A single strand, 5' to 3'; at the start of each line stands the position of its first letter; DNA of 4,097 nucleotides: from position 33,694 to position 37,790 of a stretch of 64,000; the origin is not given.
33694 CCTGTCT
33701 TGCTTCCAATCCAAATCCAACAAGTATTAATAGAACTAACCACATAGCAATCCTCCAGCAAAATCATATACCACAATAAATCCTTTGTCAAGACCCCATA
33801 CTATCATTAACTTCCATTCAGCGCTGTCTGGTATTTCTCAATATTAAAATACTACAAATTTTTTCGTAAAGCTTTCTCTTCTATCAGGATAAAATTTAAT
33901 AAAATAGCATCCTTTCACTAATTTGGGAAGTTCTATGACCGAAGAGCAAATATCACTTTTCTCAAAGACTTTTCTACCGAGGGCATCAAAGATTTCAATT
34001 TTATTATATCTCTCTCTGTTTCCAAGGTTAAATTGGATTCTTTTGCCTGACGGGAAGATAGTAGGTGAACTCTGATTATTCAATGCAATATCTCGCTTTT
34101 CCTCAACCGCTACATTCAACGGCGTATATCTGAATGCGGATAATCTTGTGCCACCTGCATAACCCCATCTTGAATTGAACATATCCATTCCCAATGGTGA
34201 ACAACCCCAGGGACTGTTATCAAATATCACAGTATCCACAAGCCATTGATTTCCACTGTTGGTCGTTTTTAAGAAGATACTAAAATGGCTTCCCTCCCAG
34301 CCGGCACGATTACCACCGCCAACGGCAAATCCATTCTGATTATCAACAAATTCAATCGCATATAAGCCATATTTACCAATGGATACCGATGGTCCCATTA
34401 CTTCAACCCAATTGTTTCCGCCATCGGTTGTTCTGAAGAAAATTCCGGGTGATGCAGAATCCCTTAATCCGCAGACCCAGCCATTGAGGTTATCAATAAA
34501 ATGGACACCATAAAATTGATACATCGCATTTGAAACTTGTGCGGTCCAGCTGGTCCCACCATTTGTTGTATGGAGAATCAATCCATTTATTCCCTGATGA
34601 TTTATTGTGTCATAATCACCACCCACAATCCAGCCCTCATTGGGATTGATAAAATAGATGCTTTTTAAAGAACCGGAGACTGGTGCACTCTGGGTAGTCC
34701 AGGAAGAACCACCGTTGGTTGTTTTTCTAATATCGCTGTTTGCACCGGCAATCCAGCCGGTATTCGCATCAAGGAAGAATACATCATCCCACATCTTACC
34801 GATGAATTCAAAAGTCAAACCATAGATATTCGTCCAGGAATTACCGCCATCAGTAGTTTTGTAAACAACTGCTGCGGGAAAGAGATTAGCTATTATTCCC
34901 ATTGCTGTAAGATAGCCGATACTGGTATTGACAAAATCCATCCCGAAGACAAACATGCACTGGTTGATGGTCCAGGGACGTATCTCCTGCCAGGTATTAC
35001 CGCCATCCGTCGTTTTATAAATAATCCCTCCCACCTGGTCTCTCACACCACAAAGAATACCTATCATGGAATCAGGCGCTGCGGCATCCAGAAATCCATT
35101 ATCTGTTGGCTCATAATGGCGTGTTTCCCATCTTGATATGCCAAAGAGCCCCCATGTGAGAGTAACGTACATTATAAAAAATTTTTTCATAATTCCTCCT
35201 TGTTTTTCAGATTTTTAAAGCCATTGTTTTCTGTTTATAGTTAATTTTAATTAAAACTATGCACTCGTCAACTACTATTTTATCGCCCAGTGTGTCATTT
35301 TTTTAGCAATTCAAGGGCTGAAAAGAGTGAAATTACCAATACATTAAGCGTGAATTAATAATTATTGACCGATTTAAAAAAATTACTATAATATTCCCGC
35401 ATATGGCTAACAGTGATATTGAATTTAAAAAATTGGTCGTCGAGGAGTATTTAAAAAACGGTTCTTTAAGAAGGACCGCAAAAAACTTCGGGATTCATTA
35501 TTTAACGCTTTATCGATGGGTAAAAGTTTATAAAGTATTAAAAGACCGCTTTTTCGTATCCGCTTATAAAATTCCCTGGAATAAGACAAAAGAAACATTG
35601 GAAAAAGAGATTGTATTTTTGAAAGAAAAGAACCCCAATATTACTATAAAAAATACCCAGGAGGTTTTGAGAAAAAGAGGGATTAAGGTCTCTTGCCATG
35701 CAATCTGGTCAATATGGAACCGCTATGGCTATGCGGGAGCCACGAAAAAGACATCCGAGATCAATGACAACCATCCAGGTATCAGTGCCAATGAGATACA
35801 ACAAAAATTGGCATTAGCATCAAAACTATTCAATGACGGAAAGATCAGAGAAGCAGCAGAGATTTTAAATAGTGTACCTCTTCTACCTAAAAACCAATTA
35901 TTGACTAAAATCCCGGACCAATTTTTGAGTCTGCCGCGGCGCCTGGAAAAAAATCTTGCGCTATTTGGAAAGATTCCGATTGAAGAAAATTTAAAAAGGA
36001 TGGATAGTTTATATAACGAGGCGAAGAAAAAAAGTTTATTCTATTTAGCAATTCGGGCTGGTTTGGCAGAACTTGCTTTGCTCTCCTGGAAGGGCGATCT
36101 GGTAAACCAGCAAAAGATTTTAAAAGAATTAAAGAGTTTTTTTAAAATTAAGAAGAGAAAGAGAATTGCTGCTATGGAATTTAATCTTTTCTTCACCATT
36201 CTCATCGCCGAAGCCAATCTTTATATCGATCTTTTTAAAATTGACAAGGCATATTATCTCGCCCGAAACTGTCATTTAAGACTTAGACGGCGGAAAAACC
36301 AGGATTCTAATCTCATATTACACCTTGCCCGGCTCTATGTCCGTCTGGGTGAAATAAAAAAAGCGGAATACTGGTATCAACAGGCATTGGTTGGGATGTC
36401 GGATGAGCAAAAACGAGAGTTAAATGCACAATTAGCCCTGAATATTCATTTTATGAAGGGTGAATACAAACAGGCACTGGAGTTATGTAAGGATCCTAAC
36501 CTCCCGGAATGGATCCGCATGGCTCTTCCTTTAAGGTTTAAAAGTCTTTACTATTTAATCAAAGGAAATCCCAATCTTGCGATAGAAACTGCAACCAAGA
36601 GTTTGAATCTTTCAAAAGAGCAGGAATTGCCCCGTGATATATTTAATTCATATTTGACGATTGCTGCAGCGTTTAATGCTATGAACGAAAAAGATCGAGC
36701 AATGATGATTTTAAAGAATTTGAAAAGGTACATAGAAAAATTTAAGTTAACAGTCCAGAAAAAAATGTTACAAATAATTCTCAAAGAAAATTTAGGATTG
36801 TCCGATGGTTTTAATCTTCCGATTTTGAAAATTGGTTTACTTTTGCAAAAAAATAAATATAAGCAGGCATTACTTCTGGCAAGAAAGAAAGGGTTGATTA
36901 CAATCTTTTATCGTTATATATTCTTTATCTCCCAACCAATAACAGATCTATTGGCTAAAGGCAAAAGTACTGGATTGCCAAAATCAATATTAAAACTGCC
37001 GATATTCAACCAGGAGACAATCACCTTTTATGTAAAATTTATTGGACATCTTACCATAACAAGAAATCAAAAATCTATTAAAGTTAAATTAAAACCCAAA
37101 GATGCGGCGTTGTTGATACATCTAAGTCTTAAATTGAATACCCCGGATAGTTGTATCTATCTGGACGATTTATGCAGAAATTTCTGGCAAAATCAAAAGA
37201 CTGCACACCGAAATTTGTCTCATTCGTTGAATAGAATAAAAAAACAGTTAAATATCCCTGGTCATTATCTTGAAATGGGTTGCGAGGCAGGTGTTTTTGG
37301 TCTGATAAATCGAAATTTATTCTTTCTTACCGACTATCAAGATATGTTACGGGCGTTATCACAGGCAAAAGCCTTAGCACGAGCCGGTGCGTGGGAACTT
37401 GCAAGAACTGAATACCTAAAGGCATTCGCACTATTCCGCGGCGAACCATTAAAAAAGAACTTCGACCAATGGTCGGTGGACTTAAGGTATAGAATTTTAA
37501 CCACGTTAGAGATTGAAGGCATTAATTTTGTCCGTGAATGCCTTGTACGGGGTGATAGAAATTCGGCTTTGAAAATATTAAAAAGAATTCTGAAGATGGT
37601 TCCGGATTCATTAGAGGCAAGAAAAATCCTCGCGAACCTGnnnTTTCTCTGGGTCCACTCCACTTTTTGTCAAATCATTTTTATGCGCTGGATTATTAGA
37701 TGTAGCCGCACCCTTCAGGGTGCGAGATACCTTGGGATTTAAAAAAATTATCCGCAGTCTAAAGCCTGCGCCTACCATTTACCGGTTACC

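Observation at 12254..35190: A 23-kb island of eight consecutive T9SS-cargo hydrolases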

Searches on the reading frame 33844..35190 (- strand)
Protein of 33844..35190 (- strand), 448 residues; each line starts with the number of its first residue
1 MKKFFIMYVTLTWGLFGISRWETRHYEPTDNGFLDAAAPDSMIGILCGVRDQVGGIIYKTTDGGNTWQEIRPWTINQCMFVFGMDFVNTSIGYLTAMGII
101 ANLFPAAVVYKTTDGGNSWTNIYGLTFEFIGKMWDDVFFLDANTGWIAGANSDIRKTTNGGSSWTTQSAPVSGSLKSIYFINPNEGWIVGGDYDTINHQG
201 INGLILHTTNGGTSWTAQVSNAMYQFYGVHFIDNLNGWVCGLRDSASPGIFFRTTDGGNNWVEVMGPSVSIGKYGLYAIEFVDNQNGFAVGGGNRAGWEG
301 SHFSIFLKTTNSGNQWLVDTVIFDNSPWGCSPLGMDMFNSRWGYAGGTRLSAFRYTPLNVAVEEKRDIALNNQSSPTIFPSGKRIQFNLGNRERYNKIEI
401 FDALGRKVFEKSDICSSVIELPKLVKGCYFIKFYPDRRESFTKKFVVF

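Call 3: search_protein_families(library=pfam, proteins=[window:33844-35190:-], max_evalue=0.01)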
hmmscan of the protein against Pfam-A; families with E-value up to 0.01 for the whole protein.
window:33844-35190:- (448 aa): 3 families
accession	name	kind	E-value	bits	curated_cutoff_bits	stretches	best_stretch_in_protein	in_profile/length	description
PF14870.12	PSII_BNR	-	4.4e-17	62.7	27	3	134-216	20-95/303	Photosynthesis system II assembly factor YCF48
PF15902.12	Sortilin-Vps10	-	3.2e-06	26.7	33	1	109-224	3-118/446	Sortilin, neurotensin receptor 3,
PF18962.6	Por_Secre_tail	-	7.4e-06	26.6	27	1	386-447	9-75/75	Secretion system C-terminal sorting domain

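Call 4: search_protein_families(library=ncbifam, proteins=[window:33844-35190:-], max_evalue=0.01)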
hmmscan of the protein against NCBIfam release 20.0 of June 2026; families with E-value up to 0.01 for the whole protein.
window:33844-35190:- (448 aa): 3 families
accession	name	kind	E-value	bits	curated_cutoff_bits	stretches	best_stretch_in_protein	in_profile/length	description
NF010237.0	PRK13684.1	equivalog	2.7e-19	69.4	326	3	136-217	50-123/334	photosynthesis system II assembly factor Ycf48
TIGR04183.1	Por_Secre_tail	domain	7.5e-06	25.8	23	1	382-447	8-71/72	T9SS type A sorting domain-containing protein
NF033708.1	T9SS_Cterm_ChiA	domain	0.001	18.9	40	1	397-433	3-41/55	T9SS sorting signal type C domain-containing protein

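Call 24: search_solved_structures(query=window:33844-35190:-, max_evalue=0.1)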
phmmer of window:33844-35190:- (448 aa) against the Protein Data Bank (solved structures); distinct sequences matched with E-value up to 0.1: 9.
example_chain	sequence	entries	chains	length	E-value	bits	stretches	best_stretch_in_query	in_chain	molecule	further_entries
8am5_S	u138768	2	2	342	4.3e-12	48.8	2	132-271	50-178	Photosystem II assembly lipoprotein Ycf48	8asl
5ojr_A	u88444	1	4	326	2.7e-11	46.2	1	136-270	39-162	Ycf48-like protein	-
2xbg_A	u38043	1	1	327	3e-11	46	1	136-270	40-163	YCF48-LIKE PROTEIN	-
5ojp_A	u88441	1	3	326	3.4e-11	45.8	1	136-270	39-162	Ycf48-like protein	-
5oj5_A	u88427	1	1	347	3.9e-11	45.6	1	136-269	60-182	Ycf48-like protein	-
5oj3_A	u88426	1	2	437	3.1e-07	32.8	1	157-265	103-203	Photosystem II stability/assembly factor HCF136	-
8glk_D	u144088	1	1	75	9.3e-06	27.9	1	378-445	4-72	Endonuclease I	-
3q7w_A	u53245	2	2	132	0.0013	20.8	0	234-262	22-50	de novo designed beta-trefoil architecture with symmetric primary structure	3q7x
4qkr_A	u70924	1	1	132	0.0047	19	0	232-274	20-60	DE NOVO PROTEIN 6XTYR/PV2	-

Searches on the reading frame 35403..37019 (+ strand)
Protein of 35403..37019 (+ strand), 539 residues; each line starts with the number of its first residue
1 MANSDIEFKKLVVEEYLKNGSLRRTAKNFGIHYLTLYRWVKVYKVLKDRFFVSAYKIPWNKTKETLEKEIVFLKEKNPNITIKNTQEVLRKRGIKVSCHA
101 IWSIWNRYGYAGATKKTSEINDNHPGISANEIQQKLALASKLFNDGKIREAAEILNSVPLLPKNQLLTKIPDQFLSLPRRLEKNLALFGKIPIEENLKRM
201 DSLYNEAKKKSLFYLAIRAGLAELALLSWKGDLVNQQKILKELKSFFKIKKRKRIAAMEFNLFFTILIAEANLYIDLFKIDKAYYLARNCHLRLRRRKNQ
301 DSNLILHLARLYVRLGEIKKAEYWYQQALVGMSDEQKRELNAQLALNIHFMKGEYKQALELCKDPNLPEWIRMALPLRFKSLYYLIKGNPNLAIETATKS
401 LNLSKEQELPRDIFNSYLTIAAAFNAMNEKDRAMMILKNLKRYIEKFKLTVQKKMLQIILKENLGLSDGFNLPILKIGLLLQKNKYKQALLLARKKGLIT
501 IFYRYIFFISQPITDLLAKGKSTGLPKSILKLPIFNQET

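Call 56: search_protein_families(library=pfam, proteins=[window:35403-37019:+], max_evalue=10)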
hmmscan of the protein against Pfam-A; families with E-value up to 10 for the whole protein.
window:35403-37019:+ (539 aa): 21 families
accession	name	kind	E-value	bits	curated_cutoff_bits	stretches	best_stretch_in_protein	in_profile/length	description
PF13518.12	HTH_28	-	2.6e-06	27.8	25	1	8-44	1-37/52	Helix-turn-helix domain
PF13424.12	TPR_12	-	5.7e-05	23.7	30.1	2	271-329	10-72/77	Tetratricopeptide repeat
PF12895.13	ANAPC3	-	0.00054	20.6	27.2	2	317-366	4-50/82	Anaphase-promoting complex, cyclosome, subunit 3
PF01527.26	HTH_Tnp_1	-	0.00086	19.9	24.1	1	7-44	10-48/75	Transposase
PF13176.12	TPR_7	-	0.0012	19.2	27.9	1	306-339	3-36/36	Tetratricopeptide repeat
PF13428.12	TPR_14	-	0.0016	19.4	23.5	1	304-329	3-28/44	Tetratricopeptide repeat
PF07719.23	TPR_2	-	0.0027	18.1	27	1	307-329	6-28/34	Tetratricopeptide repeat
PF17874.7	TPR_MalT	-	0.011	15.5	45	1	305-340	83-118/336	MalT-like TPR region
PF22360.1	SbsC_spectrin-like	-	0.016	16.4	26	1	132-174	6-43/62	SbsC,spectrin-like repeat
PF01498.24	HTH_Tnp_Tc3_2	-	0.029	15.1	31.5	1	69-112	3-46/72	Transposase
PF09607.16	BrkDBD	-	0.036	14.4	23.4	1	7-47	9-53/58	Brinker DNA-binding domain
PF12688.13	TPR_5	-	0.055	14.1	24.2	1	316-364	15-63/119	Tetratrico peptide repeat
PF13414.12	TPR_11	-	0.092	12.9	26.8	1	310-329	2-21/42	TPR repeat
PF25068.1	ARM_TT21_4th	-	0.1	13.3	30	1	298-344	28-74/153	Tetratricopeptide repeat protein 21 forth ARM domain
PF13556.12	HTH_30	-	0.11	12.8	27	1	14-37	6-30/59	PucR C-terminal helix-turn-helix domain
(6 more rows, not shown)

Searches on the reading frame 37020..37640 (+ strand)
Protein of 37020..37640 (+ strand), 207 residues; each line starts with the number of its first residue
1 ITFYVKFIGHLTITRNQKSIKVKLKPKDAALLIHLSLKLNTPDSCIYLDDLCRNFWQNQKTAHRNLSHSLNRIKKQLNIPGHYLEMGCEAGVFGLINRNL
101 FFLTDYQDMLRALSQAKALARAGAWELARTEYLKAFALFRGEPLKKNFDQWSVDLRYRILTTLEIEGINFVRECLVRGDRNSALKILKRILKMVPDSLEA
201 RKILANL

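Call 56: search_protein_families(library=pfam, proteins=[window:37020-37640:+], max_evalue=10)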
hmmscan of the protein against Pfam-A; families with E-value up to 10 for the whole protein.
window:37020-37640:+ (207 aa): 7 families
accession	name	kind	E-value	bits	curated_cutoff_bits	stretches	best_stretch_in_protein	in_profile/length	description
PF13428.12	TPR_14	-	8.2e-06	26.5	23.5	2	172-207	9-44/44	Tetratricopeptide repeat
PF03704.23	BTAD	-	0.0014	19.4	22.1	1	105-193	2-91/146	Bacterial transcriptional activator domain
PF13432.12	TPR_16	-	0.0067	17.3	32.7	1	177-206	10-39/65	Tetratricopeptide repeat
PF14559.12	TPR_19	-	0.029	15.1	25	1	178-206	5-33/68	Tetratricopeptide repeat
PF25058.1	ARM_TT21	-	0.055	13.9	27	1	174-206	104-136/155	Tetratricopeptide repeat protein 21 ARM repeat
PF13174.12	TPR_6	-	0.057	14.5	26.3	1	176-197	11-33/33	Tetratricopeptide repeat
PF07719.23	TPR_2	-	0.078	13.6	27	1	115-139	7-31/34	Tetratricopeptide repeat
